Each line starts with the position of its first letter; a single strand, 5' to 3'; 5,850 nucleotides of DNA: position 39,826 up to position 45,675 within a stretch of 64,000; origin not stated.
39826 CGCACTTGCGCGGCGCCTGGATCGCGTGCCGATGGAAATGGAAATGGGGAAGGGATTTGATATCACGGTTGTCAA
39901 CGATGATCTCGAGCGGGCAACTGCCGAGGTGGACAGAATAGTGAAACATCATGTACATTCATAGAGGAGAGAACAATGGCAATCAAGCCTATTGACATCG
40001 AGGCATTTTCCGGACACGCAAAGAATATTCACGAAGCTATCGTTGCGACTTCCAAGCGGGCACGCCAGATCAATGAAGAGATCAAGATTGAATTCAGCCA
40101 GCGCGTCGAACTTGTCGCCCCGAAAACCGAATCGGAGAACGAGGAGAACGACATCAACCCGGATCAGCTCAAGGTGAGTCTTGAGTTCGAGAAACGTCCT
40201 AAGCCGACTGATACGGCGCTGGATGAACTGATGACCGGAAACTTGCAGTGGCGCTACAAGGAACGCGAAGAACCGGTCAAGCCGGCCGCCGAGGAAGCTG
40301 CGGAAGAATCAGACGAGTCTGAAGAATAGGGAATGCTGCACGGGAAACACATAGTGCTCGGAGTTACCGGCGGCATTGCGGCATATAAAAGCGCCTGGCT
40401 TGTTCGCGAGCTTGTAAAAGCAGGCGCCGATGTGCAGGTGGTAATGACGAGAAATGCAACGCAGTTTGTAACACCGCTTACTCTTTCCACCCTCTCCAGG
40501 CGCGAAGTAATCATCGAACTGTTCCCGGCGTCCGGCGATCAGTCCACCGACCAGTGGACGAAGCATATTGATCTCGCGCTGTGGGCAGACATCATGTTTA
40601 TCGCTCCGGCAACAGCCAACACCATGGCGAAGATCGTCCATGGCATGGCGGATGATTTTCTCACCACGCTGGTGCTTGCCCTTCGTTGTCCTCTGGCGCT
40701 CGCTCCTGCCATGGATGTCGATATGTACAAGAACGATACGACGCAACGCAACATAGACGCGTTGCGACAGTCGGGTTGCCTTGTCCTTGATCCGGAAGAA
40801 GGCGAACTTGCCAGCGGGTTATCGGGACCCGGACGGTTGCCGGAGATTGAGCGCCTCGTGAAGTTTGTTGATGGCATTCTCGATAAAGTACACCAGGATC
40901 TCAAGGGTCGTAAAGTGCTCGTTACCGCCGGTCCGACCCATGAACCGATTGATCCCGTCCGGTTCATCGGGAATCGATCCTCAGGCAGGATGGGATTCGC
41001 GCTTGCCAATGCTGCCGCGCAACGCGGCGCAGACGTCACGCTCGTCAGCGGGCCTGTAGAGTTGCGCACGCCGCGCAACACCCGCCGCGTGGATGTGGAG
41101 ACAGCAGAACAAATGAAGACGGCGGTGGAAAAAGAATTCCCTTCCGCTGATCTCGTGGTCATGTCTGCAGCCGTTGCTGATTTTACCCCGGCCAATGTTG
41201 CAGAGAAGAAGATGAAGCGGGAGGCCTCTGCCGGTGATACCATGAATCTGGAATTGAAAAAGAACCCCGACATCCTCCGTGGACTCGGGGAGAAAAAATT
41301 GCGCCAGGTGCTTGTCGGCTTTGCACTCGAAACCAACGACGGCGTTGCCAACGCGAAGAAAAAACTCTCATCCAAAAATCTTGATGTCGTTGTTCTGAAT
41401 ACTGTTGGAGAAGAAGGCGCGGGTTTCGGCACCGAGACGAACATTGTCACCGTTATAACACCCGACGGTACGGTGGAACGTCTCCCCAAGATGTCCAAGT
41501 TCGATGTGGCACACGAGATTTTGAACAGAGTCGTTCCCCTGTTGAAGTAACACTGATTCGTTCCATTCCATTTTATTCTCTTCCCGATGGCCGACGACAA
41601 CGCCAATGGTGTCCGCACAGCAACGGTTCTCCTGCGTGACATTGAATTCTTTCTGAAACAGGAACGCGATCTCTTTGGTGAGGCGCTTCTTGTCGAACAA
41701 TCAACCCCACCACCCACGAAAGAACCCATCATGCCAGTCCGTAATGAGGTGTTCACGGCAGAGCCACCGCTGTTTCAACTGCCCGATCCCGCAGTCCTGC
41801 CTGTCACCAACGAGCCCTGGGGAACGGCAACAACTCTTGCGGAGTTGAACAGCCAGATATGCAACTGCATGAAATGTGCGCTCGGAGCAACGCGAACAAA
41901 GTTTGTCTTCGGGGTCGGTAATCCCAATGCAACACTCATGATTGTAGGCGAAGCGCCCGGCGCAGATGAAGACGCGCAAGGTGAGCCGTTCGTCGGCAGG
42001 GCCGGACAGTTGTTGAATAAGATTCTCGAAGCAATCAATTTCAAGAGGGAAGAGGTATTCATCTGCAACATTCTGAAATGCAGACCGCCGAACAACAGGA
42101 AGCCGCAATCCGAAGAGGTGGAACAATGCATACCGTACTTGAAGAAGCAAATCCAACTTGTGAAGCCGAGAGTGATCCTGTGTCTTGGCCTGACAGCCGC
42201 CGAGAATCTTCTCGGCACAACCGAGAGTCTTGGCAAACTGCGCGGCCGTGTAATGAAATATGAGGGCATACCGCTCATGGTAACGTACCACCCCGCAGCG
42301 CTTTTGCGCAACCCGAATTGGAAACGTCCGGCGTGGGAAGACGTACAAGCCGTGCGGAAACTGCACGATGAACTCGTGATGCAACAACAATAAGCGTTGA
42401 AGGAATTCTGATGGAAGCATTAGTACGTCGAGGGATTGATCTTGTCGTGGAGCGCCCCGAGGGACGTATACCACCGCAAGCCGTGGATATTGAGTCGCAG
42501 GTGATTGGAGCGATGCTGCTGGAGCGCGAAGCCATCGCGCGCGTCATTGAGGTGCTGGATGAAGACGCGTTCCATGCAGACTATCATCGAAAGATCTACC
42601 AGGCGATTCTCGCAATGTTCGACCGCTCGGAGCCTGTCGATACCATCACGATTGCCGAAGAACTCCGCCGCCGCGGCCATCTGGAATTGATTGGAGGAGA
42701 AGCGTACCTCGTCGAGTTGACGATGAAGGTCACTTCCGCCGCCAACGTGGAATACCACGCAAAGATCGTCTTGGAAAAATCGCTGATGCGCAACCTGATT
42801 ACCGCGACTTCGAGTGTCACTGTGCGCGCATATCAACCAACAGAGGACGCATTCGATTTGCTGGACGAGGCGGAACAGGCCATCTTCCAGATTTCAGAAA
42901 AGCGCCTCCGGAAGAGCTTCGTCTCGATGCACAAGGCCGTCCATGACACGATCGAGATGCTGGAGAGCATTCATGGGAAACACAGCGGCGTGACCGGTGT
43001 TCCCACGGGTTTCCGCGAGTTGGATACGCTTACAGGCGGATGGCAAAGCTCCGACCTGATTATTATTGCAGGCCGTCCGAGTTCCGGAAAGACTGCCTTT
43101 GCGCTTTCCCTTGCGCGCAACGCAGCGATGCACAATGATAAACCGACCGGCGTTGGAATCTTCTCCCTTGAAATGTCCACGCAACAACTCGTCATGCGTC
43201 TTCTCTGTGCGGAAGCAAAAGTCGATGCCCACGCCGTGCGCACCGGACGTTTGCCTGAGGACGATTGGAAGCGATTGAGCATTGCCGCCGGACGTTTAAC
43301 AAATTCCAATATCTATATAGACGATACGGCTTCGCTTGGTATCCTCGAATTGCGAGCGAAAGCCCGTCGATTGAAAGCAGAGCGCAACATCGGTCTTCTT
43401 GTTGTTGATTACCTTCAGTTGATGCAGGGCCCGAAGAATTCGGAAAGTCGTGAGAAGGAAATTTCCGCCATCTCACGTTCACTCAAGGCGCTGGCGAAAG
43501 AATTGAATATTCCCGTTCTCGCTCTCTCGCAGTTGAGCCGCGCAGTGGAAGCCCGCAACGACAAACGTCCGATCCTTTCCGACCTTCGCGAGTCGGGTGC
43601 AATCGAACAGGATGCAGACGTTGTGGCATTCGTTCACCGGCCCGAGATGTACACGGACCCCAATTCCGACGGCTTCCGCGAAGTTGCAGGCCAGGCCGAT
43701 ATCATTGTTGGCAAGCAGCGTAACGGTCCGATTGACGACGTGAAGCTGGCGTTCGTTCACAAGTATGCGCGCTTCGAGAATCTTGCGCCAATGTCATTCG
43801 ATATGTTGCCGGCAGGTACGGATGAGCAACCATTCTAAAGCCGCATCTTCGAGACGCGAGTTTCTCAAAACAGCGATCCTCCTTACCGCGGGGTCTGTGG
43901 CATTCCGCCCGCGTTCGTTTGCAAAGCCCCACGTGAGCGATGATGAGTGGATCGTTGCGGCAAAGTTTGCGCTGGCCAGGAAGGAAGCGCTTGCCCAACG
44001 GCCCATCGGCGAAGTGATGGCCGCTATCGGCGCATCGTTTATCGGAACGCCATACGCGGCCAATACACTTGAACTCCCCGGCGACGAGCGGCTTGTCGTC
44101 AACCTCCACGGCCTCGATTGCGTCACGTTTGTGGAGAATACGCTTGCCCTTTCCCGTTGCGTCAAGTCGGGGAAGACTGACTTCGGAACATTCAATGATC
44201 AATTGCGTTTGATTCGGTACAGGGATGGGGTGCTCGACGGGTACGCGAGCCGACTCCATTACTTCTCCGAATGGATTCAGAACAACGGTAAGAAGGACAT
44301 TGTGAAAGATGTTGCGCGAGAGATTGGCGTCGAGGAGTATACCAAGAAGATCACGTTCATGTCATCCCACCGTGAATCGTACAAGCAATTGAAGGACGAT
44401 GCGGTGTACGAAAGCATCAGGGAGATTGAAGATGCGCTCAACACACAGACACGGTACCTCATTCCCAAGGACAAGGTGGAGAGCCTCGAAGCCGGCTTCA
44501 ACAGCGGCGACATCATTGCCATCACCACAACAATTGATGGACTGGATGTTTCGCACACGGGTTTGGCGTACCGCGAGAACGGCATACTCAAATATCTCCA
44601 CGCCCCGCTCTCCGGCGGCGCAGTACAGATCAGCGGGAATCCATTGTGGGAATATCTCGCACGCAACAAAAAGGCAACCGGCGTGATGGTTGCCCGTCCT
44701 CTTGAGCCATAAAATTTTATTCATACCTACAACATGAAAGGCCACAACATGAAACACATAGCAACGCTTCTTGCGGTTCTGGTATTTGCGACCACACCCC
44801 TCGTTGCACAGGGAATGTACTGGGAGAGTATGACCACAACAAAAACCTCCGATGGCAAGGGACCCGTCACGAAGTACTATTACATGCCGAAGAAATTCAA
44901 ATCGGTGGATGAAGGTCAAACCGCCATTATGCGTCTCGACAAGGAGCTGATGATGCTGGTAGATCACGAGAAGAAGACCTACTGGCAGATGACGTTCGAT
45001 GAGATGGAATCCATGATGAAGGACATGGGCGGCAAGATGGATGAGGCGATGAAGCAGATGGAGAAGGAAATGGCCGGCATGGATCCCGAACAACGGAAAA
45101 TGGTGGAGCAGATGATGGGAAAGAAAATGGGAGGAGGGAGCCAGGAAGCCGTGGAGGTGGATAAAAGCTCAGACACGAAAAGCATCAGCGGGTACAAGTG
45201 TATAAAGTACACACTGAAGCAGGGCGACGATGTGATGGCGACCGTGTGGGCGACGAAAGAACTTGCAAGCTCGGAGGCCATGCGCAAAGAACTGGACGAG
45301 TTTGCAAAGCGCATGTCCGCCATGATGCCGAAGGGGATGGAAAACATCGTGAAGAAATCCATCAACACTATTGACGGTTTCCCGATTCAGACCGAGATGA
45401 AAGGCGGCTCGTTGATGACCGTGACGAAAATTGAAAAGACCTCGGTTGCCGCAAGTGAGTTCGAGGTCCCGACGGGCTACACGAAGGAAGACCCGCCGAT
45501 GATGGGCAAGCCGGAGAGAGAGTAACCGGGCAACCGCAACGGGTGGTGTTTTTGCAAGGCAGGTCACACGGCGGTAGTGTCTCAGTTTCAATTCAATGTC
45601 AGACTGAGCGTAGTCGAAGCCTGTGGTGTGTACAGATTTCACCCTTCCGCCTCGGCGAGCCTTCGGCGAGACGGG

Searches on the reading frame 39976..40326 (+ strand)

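Call 53: search_protein_families(library=pfam, proteins=[window:39976-40326:+], max_evalue=0.0001)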
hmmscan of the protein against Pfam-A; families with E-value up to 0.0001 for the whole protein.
window:39976-40326:+ (117 aa): 1 family
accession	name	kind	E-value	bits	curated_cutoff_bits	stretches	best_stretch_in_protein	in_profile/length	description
PF01192.27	RNA_pol_Rpb6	-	6e-05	23.4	26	1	16-91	7-52/53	RNA polymerase Rpb6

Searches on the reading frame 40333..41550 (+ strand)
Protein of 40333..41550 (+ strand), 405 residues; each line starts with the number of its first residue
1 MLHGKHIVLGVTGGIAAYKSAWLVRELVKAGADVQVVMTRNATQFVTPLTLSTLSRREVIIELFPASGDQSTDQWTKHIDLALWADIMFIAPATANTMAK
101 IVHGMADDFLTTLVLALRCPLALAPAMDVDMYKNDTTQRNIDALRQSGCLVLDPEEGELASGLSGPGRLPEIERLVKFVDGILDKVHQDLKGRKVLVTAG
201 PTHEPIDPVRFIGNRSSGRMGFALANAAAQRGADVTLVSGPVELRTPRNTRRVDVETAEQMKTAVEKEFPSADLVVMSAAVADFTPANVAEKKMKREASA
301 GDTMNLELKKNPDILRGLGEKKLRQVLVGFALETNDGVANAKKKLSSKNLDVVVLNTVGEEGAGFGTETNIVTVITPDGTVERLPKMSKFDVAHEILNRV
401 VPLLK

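Call 54: search_protein_families(library=pfam, proteins=[window:40333-41550:+], max_evalue=0.0001)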
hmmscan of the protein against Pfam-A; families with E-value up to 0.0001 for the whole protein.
window:40333-41550:+ (405 aa): 2 families
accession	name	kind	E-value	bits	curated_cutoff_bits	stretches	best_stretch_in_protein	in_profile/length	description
PF04127.22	DFP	-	9.4e-76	254.2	22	1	190-375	1-186/186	DNA/pantothenate metabolism flavoprotein C-terminal domain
PF02441.25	Flavoprotein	-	4.7e-34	117.8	22.7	1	5-179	1-158/162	Flavoprotein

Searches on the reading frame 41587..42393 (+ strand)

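Call 54: search_protein_families(library=pfam, proteins=[window:41587-42393:+], max_evalue=0.0001)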
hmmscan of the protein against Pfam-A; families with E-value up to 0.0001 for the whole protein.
window:41587-42393:+ (268 aa): 1 family
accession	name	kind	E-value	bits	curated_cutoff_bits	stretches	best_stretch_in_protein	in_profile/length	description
PF03167.25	UDG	-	4.3e-42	144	24.3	1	108-253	1-140/141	Uracil DNA glycosylase superfamily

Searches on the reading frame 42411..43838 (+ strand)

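Call 21: search_protein_families(library=pfam, proteins=[window:42411-43838:+], max_evalue=0.001)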
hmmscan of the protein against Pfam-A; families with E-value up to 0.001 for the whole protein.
window:42411-43838:+ (475 aa): 4 families
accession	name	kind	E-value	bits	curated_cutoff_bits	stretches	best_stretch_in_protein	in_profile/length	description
PF03796.21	DnaB_C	-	1.7e-109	365.6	27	1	196-457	1-255/255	DnaB-like helicase C terminal domain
PF00772.26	DnaB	-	6.1e-32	110.2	23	1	21-122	2-103/103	DnaB-like helicase N terminal domain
PF13481.12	AAA_25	-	8.9e-14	52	27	1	199-375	17-190/195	AAA domain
PF06745.19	ATPase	-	6.2e-06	26.2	26.6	1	197-260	1-63/231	KaiC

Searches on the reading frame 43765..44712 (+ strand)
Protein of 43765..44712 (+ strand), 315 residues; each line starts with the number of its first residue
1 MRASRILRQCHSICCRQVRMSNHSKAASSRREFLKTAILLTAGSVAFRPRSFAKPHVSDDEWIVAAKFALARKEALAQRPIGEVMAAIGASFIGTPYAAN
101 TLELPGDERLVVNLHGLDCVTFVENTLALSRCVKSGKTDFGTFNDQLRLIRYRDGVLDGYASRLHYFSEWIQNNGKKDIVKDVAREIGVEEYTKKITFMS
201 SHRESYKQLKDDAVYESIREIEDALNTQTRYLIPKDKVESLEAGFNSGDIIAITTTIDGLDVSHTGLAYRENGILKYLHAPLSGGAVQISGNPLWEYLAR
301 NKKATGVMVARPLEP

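Call 21: search_protein_families(library=pfam, proteins=[window:43765-44712:+], max_evalue=0.001)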
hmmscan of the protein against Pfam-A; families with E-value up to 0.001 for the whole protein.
window:43765-44712:+ (315 aa): 1 family
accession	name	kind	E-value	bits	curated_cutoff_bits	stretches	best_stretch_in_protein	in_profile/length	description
PF07313.18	AmiA-like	-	2.7e-49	167.8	27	1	88-302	2-200/202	N-acetylmuramoyl-L-alanine amidase-like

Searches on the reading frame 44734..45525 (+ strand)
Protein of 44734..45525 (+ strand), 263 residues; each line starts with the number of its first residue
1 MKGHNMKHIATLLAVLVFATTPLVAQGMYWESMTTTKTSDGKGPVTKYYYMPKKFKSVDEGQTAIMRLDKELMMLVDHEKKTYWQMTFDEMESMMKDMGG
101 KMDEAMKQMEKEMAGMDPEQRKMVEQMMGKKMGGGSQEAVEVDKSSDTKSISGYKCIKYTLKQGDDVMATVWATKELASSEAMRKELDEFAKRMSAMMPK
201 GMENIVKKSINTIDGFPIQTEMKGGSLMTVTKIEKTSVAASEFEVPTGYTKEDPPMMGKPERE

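Call 54: search_protein_families(library=pfam, proteins=[window:44734-45525:+], max_evalue=0.0001)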
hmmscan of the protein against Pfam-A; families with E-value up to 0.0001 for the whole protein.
window:44734-45525:+ (263 aa): 1 family
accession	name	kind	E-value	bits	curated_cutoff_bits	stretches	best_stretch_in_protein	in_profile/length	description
PF14371.13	DUF4412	-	1.6e-11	44.8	21.6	1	90-249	30-191/191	Domain of unknown function (DUF4412)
